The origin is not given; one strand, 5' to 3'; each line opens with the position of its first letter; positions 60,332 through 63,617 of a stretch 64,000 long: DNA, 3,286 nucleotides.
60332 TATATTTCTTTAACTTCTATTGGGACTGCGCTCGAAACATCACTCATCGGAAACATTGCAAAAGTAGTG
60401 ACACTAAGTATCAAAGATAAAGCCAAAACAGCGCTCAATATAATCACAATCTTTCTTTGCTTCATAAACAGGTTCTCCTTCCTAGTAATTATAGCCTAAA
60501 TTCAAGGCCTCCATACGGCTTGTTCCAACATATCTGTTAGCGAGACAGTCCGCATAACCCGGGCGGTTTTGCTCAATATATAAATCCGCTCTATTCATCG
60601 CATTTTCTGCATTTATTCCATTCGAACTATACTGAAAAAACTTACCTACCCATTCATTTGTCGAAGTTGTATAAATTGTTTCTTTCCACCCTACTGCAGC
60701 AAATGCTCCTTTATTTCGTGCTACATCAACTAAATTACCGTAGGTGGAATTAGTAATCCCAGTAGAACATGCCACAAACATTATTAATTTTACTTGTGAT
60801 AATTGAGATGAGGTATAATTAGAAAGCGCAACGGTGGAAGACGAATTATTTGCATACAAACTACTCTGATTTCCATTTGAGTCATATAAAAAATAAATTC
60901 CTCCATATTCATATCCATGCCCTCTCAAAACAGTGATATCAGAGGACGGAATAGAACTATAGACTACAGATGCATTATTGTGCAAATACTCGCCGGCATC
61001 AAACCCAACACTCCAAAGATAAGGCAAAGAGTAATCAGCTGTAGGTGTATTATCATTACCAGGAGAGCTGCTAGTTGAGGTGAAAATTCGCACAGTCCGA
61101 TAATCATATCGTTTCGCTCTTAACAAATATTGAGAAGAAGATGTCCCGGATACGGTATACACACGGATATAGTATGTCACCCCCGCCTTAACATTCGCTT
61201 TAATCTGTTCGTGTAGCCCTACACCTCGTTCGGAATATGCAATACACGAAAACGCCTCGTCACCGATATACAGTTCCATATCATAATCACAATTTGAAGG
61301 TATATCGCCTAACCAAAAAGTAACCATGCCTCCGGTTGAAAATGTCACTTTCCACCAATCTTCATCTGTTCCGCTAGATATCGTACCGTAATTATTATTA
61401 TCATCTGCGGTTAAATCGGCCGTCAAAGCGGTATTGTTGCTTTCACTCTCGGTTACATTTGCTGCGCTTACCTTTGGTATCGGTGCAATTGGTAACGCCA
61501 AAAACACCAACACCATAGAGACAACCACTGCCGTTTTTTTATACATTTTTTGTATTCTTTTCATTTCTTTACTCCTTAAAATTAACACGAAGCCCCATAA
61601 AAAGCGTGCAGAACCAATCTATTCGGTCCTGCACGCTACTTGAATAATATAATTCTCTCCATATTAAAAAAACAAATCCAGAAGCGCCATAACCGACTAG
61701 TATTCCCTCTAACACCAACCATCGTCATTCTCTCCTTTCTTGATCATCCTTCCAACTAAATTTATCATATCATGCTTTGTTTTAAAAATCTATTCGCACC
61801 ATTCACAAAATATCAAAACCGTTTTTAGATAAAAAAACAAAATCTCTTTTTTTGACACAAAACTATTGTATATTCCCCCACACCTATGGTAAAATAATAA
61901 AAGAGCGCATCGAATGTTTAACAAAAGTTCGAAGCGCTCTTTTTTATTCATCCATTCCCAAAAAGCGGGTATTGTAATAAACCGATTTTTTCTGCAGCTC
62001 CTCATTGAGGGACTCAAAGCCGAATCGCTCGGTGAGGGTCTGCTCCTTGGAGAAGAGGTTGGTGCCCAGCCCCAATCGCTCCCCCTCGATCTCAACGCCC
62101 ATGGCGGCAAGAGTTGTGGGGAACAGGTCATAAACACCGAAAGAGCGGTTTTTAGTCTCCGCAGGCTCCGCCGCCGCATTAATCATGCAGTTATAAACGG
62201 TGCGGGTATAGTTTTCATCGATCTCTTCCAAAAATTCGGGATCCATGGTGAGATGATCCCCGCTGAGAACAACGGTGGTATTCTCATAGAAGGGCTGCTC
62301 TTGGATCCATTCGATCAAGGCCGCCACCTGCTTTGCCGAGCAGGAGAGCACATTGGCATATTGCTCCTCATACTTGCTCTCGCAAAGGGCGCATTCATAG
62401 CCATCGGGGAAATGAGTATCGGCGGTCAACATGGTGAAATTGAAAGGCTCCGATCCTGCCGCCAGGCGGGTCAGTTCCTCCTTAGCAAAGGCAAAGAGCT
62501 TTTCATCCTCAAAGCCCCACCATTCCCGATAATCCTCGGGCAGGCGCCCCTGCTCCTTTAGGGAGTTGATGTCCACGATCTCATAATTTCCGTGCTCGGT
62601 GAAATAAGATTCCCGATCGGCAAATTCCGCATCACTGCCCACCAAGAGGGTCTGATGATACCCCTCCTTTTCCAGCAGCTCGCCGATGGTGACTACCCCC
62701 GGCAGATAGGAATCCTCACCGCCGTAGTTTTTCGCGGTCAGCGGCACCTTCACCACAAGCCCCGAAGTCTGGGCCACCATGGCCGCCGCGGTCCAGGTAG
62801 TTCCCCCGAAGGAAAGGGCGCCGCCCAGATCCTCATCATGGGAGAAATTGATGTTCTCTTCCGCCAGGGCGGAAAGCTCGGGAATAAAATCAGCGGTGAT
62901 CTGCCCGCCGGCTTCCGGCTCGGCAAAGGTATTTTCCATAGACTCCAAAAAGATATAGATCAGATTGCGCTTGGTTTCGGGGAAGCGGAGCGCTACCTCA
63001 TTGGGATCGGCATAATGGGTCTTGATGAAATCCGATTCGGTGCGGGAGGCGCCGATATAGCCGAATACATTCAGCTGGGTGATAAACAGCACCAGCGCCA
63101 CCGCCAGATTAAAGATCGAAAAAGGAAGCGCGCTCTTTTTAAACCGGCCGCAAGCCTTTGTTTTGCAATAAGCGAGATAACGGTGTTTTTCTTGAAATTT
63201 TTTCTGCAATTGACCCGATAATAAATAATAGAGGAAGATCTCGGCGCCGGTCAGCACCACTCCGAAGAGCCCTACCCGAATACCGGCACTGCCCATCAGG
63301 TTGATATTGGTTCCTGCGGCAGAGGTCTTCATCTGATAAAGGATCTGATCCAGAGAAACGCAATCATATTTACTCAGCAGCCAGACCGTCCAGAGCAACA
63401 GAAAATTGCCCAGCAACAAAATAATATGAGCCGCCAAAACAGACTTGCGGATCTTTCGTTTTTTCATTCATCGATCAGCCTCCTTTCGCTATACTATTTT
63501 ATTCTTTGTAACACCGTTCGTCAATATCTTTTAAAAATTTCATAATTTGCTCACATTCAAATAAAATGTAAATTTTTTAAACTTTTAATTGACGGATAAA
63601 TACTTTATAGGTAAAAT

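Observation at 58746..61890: AT-rich three-gene islet of unknown function between pit and ltaS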

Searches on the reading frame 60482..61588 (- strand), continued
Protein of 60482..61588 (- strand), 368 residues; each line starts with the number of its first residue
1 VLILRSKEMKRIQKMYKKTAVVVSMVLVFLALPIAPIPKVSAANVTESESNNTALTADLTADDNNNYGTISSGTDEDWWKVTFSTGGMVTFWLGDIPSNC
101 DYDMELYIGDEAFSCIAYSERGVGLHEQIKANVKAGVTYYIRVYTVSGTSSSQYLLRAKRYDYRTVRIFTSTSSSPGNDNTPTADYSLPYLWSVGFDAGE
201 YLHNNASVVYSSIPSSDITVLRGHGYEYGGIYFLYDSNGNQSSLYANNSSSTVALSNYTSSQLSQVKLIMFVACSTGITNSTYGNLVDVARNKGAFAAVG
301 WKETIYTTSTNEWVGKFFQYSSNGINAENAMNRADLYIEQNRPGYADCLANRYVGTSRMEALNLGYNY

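Call 69: search_protein_families(library=pfam, proteins=[P0011, P0012, P0013, P0014, P0015, P0016], max_evalue=0.01)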
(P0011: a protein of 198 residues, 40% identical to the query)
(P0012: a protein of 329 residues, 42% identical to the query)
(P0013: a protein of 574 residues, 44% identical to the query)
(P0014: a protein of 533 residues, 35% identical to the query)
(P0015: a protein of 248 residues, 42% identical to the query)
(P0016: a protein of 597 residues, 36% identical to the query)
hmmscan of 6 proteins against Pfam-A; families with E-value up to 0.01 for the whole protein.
P0011 (198 aa): 1 family
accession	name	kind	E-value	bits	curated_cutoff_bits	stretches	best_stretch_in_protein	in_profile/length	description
PF04151.21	PPC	-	0.00012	23.3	25.9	1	68-135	1-69/70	Bacterial pre-peptidase C-terminal domain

P0012 (329 aa): 2 families
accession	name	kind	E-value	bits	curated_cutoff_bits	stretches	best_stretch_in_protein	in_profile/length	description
PF13529.12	Peptidase_C39_2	-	2.8e-11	44.6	24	1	157-297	2-143/143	Peptidase_C39 like family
PF04151.21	PPC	-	7.3e-06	27.2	25.9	1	64-133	1-70/70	Bacterial pre-peptidase C-terminal domain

P0013 (574 aa): 1 family
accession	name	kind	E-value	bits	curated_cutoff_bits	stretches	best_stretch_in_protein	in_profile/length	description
PF14900.11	DUF4493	-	0.0014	18.9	27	0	365-470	30-131/226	Domain of unknown function (DUF4493)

P0014 (533 aa): 1 family
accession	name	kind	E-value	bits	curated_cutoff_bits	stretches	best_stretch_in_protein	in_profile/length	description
PF11692.13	DUF3289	-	2.3e-26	93.4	25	1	338-531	81-272/272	Protein of unknown function (DUF3289)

P0015 (248 aa): 1 family
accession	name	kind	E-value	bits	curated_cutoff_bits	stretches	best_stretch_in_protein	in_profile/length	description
PF04151.21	PPC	-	3.3e-07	31.5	25.9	1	207-247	1-40/70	Bacterial pre-peptidase C-terminal domain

P0016 (597 aa): 2 families
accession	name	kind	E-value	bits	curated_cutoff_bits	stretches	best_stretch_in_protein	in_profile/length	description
PF01551.29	Peptidase_M23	-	5.9e-21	74.9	28.7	1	376-480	3-91/96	Peptidase family M23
PF04151.21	PPC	-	0.00046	21.4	25.9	1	254-321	1-69/70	Bacterial pre-peptidase C-terminal domain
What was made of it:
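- Closest known: Tox-Caspase modules of polymorphic toxin systems. Same: The N-terminal module is shared with proteins that carry other enzymatic heads (call 69).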

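Call 73: search_dna_similar(query=window:60482-61564:-, collection=plasmids, mode=protein, max_evalue=0.001, max_rows=10)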
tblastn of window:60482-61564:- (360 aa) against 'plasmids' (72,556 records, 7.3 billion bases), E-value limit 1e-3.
Records with a match: 1; places in all: 1; records where one place covers at least 80% of the query: 0.
Best place of each record, by identity: <60% 1.
By first word of the organism name: Clostridium 1.
By predicted mobility (MOB-suite, as given by PLSDB): non-mobilizable 1.
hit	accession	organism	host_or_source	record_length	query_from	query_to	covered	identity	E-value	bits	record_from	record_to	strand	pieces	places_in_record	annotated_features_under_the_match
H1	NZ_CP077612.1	Clostridium estertheticum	single colony,bovine feces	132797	1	173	48%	28.5%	8e-4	49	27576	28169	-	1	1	hypothetical protein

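Call 74: search_dna_similar(query=window:60482-61564:-, collection=phages, mode=protein, max_evalue=0.001, max_rows=10)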
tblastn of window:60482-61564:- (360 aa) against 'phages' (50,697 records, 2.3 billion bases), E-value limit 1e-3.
No match.

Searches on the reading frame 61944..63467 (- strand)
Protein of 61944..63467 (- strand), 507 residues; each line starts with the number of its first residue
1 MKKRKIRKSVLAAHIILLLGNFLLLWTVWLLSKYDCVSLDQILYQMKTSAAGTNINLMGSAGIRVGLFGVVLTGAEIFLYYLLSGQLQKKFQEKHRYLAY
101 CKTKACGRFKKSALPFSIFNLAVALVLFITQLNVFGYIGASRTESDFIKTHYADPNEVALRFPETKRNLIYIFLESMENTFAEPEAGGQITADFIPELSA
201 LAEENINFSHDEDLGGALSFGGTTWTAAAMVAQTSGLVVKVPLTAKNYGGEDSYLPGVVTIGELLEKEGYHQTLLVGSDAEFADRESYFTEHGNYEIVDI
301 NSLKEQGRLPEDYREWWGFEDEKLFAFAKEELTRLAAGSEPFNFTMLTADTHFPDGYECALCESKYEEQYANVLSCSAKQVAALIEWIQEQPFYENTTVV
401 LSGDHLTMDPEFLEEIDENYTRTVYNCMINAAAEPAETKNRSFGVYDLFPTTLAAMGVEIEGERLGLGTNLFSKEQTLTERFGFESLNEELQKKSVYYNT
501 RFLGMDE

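Call 62: search_protein_families(library=pfam, proteins=[window:61944-63467:-], max_evalue=0.001)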
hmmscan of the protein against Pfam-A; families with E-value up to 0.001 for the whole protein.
window:61944-63467:- (507 aa): 1 family
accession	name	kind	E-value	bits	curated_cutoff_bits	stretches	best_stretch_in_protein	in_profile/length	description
PF00884.28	Sulfatase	-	1.2e-16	61.3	25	1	167-458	1-301/301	Sulfatase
